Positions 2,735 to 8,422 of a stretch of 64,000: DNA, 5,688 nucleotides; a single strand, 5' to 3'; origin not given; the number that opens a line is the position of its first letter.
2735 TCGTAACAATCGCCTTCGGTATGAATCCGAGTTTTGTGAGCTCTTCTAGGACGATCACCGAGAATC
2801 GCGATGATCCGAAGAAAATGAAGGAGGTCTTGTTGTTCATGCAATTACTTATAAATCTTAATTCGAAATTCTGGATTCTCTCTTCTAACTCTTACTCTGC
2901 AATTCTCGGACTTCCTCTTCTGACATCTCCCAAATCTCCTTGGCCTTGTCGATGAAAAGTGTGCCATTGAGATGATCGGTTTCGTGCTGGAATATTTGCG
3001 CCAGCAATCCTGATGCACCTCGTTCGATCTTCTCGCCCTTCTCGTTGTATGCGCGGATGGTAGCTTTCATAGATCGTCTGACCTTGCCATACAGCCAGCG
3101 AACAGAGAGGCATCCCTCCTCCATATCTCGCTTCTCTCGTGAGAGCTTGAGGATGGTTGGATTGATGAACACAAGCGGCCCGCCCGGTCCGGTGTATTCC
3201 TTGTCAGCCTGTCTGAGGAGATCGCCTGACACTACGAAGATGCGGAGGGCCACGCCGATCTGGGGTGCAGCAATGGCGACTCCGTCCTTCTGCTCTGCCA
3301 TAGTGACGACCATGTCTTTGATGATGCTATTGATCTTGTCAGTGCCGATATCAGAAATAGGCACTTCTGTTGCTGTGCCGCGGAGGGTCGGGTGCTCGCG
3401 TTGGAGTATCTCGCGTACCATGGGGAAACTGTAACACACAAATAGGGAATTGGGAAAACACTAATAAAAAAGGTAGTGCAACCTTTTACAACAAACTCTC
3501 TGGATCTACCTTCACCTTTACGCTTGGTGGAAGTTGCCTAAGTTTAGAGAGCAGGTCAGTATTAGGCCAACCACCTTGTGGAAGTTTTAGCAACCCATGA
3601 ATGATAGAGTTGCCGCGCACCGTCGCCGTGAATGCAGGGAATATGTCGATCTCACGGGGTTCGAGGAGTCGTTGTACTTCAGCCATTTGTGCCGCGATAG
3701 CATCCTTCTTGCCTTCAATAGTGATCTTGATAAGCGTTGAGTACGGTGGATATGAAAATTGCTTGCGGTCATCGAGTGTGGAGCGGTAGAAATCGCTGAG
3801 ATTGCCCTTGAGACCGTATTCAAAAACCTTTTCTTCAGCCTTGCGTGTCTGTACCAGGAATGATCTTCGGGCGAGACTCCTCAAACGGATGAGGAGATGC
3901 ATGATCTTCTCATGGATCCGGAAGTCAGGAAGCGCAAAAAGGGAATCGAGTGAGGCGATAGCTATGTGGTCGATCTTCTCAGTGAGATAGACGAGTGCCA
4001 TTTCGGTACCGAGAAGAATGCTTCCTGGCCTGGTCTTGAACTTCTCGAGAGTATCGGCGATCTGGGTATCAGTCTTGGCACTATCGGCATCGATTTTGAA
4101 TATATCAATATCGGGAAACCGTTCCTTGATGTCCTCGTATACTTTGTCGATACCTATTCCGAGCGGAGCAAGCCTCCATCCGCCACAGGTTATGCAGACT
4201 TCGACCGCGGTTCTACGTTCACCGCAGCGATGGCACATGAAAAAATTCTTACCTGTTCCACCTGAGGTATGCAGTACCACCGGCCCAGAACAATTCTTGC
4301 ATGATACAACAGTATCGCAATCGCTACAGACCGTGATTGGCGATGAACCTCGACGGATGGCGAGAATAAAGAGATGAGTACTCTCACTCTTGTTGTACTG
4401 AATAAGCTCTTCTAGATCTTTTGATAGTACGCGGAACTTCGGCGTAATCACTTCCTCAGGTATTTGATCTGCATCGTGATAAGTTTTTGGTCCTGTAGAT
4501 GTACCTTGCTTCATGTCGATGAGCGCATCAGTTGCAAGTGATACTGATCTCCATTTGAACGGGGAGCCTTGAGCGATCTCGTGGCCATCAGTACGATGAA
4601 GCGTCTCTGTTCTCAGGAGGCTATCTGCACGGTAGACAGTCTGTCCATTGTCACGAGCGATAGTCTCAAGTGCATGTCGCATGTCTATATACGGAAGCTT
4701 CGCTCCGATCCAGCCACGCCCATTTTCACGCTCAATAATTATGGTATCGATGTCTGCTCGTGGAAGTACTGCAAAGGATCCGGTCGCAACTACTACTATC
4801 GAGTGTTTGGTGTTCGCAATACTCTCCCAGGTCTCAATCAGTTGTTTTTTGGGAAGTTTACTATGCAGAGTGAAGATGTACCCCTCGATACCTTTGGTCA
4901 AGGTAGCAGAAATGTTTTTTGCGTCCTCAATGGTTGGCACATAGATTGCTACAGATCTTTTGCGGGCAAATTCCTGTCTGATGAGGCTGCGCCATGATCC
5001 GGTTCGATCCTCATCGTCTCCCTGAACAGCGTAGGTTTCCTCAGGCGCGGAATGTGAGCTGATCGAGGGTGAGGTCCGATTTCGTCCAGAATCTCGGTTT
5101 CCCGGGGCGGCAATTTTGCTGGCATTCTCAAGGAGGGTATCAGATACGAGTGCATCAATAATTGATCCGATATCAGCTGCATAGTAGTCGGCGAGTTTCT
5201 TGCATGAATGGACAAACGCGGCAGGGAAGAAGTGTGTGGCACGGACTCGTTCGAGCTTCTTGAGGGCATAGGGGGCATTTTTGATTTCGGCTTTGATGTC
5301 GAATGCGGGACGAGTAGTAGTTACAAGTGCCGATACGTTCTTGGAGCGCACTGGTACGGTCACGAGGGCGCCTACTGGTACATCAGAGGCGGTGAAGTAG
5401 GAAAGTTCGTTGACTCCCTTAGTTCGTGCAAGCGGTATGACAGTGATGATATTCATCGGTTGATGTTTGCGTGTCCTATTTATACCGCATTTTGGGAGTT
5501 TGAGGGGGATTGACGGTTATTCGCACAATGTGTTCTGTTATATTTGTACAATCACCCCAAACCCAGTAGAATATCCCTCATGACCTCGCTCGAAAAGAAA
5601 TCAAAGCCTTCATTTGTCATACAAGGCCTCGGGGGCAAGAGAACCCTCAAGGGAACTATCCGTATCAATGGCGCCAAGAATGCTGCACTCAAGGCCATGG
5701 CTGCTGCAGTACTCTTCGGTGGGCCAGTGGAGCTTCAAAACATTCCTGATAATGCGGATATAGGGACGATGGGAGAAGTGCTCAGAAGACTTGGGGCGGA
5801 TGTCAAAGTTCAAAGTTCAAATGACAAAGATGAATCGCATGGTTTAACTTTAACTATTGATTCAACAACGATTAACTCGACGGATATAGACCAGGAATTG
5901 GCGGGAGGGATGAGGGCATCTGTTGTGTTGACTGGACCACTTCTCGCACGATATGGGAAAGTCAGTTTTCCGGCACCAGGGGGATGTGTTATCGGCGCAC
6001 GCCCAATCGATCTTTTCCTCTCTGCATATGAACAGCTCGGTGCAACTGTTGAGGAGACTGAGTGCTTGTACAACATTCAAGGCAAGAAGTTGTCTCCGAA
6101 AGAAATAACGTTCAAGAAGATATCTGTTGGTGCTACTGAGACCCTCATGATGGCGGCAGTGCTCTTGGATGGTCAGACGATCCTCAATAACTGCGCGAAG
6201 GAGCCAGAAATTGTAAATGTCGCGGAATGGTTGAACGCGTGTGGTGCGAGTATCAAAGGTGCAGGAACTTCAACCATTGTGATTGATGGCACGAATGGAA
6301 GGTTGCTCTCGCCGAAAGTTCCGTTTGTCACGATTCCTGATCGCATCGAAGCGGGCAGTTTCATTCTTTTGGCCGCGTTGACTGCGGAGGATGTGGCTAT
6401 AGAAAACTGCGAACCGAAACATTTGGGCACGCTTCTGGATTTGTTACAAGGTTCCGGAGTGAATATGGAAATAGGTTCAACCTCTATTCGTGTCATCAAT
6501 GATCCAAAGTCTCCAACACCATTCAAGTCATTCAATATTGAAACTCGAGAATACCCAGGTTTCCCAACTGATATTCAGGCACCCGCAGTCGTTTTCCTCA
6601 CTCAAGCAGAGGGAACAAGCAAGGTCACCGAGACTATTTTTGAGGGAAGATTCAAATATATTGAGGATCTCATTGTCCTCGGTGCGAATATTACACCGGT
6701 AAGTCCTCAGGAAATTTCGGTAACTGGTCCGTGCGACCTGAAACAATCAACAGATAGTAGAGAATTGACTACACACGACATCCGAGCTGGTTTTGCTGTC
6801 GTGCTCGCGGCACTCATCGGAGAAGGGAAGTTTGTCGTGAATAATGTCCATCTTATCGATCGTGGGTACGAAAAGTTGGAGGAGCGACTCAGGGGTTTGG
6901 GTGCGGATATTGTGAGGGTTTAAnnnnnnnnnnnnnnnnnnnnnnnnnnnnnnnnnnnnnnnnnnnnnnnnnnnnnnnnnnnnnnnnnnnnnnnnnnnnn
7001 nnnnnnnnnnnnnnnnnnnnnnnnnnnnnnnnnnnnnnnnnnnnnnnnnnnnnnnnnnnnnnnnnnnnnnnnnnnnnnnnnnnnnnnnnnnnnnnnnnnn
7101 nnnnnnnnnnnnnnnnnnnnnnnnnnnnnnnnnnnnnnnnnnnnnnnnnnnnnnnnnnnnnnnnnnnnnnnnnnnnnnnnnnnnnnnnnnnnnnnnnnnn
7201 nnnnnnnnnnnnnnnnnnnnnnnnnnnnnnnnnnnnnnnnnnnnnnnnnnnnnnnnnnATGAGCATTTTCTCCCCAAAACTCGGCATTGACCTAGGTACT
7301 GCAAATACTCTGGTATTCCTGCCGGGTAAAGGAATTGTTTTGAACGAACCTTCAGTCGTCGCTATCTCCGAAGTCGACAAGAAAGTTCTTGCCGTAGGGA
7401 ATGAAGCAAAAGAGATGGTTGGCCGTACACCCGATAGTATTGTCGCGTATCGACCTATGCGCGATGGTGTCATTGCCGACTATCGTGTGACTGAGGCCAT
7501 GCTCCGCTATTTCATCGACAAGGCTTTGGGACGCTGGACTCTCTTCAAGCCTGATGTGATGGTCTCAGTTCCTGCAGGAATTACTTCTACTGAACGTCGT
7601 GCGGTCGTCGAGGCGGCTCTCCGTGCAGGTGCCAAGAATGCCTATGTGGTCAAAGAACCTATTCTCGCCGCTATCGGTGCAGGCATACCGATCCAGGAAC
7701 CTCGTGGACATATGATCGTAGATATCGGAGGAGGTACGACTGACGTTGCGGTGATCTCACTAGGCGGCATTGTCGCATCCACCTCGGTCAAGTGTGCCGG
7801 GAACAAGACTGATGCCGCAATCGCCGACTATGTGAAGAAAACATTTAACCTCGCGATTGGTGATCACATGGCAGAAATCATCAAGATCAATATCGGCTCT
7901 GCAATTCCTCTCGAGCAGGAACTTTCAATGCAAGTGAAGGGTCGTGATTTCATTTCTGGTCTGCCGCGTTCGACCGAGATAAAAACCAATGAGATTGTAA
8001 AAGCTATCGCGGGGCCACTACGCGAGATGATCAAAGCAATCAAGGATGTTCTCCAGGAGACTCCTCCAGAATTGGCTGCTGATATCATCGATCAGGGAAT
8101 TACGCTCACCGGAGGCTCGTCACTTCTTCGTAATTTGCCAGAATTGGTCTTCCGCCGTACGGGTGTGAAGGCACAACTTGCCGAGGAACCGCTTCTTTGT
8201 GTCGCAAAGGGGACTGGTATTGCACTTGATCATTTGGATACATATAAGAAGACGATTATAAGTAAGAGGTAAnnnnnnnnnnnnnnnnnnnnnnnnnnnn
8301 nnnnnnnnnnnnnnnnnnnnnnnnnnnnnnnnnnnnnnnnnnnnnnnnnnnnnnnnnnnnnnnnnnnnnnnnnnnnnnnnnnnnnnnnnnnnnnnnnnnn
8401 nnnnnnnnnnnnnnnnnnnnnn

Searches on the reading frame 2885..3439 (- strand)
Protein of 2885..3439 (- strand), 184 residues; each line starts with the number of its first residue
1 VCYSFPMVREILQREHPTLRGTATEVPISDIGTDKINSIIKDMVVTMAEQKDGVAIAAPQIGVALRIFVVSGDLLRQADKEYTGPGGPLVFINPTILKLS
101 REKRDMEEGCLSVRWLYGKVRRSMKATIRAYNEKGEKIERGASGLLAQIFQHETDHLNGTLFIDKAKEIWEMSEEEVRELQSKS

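Call 47: search_protein_families(library=pfam, proteins=[window:2885-3439:-], max_evalue=0.00001)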
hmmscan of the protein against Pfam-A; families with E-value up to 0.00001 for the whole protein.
window:2885-3439:- (184 aa): 1 family
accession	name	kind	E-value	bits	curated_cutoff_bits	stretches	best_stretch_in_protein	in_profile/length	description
PF01327.26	Pep_deformylase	-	2.3e-45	154.4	22.8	1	8-168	1-152/156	Polypeptide deformylase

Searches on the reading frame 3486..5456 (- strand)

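Call 47: search_protein_families(library=pfam, proteins=[window:3486-5456:-], max_evalue=0.00001)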
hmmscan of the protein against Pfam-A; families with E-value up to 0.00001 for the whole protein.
window:3486-5456:- (656 aa): 1 family
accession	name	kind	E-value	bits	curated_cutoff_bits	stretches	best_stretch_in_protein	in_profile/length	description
PF17764.6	PriA_3primeBD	-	4.4e-06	26.9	22.7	0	24-103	20-94/96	3'DNA-binding domain (3'BD)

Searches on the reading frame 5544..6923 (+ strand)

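Call 47: search_protein_families(library=pfam, proteins=[window:5544-6923:+], max_evalue=0.00001)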
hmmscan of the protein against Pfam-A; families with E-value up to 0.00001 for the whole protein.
window:5544-6923:+ (459 aa): 1 family
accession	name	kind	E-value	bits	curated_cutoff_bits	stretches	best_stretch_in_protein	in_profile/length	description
PF00275.25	EPSP_synthase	-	1.1e-72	245.6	22.8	1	32-449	4-417/417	EPSP synthase (3-phosphoshikimate 1-carboxyvinyltransferase)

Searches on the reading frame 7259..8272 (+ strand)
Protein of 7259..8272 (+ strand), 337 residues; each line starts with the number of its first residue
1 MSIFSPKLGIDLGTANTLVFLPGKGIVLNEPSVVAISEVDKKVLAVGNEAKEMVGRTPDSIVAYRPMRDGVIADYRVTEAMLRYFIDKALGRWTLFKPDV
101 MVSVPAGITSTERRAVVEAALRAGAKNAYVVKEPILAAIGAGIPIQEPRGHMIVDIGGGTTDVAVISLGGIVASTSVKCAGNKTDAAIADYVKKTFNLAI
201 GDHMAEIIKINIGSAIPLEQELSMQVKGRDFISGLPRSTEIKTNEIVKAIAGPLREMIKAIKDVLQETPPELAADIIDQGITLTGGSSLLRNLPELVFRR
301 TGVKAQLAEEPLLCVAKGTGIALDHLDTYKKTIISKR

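Call 47: search_protein_families(library=pfam, proteins=[window:7259-8272:+], max_evalue=0.00001)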
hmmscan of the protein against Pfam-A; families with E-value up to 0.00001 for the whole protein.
window:7259-8272:+ (337 aa): 4 families
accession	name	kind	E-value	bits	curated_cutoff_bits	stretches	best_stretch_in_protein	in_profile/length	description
PF06723.19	MreB_Mbl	-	7.1e-136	452.8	27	1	7-330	3-326/327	MreB/Mbl protein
PF00012.26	HSP70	-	3.2e-12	45.9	20.6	1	99-319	135-368/599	Hsp70 protein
PF14450.12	FtsA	-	4.8e-10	40.3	31.8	1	153-310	2-112/127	Cell division protein FtsA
PF00022.25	Actin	-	3.8e-09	36.1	27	1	31-194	31-189/410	Actin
